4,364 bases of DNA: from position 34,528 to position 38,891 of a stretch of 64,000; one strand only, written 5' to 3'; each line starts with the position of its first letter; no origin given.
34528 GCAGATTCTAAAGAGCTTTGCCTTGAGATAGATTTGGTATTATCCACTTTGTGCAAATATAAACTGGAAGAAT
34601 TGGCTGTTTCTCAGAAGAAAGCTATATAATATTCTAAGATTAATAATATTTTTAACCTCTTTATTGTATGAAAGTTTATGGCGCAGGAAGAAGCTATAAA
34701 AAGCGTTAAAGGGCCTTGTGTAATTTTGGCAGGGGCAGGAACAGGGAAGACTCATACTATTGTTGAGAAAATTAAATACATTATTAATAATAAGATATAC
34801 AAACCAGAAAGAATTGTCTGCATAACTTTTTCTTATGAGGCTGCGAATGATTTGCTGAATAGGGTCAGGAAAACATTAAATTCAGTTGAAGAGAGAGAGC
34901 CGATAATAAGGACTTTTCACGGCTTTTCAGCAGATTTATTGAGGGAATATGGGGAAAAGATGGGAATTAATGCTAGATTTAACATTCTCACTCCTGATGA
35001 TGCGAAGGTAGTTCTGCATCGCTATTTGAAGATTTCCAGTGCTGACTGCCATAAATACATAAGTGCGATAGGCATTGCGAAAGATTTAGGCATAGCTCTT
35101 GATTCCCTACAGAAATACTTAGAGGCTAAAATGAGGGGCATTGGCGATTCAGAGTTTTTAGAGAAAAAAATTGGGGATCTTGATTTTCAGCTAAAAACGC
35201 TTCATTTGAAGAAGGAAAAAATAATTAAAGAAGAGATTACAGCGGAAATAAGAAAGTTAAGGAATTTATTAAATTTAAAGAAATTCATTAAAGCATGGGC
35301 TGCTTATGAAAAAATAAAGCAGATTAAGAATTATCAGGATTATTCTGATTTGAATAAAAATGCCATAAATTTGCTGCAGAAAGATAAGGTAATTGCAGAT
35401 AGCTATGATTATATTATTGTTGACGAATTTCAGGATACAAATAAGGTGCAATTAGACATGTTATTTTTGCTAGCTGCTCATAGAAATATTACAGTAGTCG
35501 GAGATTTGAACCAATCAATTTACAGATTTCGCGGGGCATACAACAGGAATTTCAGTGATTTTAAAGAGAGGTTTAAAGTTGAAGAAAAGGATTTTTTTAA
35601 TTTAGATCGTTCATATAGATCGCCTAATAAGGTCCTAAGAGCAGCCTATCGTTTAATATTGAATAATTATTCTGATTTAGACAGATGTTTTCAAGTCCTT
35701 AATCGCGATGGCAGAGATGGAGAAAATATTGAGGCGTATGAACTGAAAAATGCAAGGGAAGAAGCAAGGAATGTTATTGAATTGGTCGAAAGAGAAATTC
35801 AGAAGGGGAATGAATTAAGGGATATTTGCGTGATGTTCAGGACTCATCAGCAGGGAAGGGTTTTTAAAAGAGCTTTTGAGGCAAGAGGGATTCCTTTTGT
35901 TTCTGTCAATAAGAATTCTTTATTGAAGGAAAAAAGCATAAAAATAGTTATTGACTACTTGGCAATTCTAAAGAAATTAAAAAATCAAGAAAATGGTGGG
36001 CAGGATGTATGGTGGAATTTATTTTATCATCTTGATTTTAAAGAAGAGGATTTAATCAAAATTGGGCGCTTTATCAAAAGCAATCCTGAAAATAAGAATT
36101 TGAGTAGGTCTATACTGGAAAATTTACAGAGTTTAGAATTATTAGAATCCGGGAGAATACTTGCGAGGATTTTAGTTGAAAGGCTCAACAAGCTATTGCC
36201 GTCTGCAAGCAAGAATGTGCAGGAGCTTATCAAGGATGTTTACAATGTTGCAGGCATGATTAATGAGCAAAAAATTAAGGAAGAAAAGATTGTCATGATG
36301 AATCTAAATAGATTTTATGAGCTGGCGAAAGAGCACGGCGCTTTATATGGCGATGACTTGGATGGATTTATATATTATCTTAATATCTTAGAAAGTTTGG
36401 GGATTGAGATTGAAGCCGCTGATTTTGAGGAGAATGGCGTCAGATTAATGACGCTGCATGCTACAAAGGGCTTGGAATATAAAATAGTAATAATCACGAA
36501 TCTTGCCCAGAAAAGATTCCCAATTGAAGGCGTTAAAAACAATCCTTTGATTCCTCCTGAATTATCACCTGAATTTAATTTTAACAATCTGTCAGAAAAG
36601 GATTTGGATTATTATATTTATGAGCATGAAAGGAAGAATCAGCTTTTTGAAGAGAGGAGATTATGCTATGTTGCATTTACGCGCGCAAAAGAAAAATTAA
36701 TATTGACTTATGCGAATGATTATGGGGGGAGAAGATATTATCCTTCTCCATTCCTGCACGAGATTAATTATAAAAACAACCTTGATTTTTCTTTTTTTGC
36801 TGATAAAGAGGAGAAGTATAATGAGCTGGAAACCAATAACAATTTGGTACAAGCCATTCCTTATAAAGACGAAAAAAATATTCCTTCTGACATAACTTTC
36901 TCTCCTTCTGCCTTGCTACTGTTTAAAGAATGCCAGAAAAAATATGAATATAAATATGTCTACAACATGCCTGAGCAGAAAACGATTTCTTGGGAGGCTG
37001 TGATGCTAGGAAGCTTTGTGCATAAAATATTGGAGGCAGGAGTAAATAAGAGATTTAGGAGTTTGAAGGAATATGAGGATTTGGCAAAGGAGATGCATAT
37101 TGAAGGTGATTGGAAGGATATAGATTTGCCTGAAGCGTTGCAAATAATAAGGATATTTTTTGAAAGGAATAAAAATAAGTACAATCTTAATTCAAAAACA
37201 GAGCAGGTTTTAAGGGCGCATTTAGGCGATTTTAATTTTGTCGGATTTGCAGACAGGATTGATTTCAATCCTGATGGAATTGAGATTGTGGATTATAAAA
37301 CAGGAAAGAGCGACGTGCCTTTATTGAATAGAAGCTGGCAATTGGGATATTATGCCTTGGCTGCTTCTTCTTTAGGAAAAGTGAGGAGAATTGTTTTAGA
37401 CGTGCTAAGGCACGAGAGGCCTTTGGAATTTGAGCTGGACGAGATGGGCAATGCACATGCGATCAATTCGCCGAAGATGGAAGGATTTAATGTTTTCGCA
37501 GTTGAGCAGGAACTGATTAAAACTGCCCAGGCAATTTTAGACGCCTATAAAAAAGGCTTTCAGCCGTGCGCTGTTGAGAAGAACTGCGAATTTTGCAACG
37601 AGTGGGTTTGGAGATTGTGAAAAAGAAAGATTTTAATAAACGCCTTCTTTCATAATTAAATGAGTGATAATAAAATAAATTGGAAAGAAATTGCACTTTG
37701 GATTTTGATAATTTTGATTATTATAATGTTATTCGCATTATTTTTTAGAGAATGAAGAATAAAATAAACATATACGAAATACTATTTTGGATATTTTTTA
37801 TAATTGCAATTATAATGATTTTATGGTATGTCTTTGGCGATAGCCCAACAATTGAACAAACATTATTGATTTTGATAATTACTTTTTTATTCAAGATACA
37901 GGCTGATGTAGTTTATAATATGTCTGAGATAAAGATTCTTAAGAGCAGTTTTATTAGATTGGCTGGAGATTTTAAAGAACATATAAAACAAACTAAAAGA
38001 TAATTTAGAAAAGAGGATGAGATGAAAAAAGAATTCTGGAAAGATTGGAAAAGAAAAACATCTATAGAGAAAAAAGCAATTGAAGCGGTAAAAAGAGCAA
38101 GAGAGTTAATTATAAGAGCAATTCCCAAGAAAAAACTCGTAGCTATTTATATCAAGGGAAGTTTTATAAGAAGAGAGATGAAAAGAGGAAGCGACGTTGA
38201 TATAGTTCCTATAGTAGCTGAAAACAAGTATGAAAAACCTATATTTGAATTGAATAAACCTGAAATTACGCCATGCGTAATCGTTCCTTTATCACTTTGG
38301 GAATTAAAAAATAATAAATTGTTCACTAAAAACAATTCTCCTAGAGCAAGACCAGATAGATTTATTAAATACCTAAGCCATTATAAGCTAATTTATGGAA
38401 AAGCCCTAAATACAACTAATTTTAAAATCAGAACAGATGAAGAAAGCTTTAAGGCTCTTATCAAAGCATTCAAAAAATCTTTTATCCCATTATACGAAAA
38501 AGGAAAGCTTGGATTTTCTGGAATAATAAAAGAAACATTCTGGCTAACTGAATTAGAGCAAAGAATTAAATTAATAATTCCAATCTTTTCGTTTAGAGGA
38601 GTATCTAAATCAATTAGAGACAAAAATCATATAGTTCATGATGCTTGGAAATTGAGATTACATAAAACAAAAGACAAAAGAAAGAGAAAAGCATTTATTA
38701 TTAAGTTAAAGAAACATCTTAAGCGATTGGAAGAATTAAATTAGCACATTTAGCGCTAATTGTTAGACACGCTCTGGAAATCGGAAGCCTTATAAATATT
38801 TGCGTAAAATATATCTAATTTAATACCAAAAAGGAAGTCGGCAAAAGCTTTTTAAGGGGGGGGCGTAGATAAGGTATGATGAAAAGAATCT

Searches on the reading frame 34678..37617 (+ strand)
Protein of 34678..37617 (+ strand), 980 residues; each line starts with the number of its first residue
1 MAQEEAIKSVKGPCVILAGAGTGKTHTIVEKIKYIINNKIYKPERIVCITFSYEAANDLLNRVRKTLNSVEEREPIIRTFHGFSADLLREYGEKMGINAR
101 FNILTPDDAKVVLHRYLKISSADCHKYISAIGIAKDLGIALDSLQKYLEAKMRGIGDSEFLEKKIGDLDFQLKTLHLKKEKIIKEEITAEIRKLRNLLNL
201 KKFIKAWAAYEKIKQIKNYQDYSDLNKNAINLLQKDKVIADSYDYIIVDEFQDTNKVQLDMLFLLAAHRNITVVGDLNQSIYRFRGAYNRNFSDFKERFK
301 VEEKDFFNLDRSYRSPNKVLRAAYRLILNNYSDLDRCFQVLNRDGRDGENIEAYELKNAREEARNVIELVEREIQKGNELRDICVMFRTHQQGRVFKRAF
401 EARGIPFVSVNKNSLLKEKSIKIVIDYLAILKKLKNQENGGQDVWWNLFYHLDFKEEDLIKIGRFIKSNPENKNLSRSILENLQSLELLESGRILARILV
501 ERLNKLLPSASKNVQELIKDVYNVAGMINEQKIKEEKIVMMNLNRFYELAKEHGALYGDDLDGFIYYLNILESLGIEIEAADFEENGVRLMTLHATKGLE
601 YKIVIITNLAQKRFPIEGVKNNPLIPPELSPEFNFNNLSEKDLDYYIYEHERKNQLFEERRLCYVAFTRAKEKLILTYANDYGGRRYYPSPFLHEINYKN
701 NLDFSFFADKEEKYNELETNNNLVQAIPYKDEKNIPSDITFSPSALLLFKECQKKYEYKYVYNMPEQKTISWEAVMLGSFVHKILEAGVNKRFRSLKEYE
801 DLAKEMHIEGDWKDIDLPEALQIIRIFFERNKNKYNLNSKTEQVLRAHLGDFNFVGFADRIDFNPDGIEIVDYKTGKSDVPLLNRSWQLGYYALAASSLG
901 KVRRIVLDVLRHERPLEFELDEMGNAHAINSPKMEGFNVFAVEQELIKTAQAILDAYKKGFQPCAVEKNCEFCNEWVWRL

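Call 55: search_protein_families(library=pfam, proteins=[window:34678-37617:+], max_evalue=0.01)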
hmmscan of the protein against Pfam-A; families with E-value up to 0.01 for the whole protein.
window:34678-37617:+ (980 aa): 9 families
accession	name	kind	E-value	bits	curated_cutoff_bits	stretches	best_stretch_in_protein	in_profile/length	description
PF00580.27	UvrD-helicase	-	5.5e-61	207.1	23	1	2-300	4-271/271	UvrD/REP helicase N-terminal domain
PF13361.12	UvrD_C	-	1.3e-43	150.2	25.6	1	308-680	2-349/350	UvrD-like helicase C-terminal domain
PF12705.13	PDDEXK_1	-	1.2e-21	78.3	22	1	740-974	1-241/247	PD-(D/E)XK nuclease superfamily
PF13245.12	AAA_19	-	2.6e-19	70.1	25.1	1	3-285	1-134/134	AAA domain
PF01443.25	Viral_helicase1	-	2.7e-09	37.6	21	0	223-311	40-131/228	Viral superfamily 1 RNA helicase core domain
PF13538.12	UvrD_C_2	-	9e-08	32.3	27.4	1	657-676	31-51/52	UvrD-like helicase C-terminal domain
PF13087.12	AAA_12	-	1.7e-05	24.9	27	0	572-676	123-190/195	AAA domain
PF13604.12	AAA_30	-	0.00046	20.4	27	0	4-61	11-64/191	AAA domain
PF13086.12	AAA_11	-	0.0021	18.3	27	1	5-81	17-91/257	AAA domain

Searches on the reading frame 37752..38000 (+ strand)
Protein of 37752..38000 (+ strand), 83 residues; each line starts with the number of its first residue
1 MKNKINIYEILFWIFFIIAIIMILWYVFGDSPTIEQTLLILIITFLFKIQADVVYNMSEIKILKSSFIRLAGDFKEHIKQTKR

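Call 55: search_protein_families(library=pfam, proteins=[window:37752-38000:+], max_evalue=0.01)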
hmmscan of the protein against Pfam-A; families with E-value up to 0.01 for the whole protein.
window:37752-38000:+ (83 aa): 1 family
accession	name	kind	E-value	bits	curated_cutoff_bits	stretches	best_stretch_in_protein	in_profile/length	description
PF11364.13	DUF3165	-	0.0078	17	25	0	14-65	2-52/81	Protein of unknown function (DUF3165)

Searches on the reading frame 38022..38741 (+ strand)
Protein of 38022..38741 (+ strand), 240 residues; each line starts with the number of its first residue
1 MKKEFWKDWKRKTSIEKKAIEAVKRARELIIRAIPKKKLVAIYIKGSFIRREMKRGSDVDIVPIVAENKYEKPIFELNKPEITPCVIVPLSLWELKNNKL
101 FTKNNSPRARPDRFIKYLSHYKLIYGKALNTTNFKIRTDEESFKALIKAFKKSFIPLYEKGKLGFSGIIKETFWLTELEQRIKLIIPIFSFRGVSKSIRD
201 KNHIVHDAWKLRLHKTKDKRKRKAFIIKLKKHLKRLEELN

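Call 4: search_protein_families(library=ncbifam, proteins=[window:38022-38741:+], max_evalue=0.1)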
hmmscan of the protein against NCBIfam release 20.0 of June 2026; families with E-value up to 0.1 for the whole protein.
window:38022-38741:+ (240 aa): 3 families
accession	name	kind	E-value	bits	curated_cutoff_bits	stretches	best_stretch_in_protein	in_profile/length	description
NF012212.1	ANT_9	subfamily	0.00054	19.3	340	1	29-69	11-51/249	aminoglycoside nucleotidyltransferase ANT(9)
NF047752.1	MntA_antitoxin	equivalog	0.017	15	60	1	37-68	5-36/106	type VII toxin-antitoxin system MntA family adenylyltransferase antitoxin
NF051895.1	anti_phage_HalB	equivalog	0.037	13.6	190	0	46-71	6-31/211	anti-phage Hailong system nucleotidyltransferase HalB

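Call 5: search_protein_families(library=padloc, proteins=[window:38022-38741:+], max_evalue=0.1)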
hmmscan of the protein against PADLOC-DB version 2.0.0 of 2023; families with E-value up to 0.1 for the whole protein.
window:38022-38741:+ (240 aa): 5 families
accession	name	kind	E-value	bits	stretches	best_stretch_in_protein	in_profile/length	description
PDLC04904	PDC-S09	-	0.0004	18.5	1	21-62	7-48/104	-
PDLC04903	PDC-S09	-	0.0012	17.1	1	29-68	16-55/108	-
PDLC04778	PDC-M70A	-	0.0062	13.9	1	4-62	14-70/355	-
PDLC04906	PDC-S09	-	0.008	14.5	1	40-66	25-51/98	-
PDLC04902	PDC-S09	-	0.017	13.5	1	24-67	6-49/97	-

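Call 6: search_protein_families(library=pfam, proteins=[window:38022-38741:+], max_evalue=0.1)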
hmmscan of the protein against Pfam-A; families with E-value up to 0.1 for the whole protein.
window:38022-38741:+ (240 aa): 4 families
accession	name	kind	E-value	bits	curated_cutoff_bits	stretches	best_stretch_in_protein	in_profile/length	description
PF18765.7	Polbeta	-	0.00028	21.4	26.9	1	32-77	5-51/93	Polymerase beta, Nucleotidyltransferase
PF01909.29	NTP_transf_2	-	0.00092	20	21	1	39-80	14-65/93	Nucleotidyltransferase domain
PF22014.2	DUF6932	-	0.036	14.9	27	1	19-71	34-82/142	Family of unknown function (DUF6932)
PF22600.2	MTPAP-like_central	-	0.06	13.9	27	0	9-70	12-70/139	Poly(A) RNA polymerase, mitochondrial-like, central palm domain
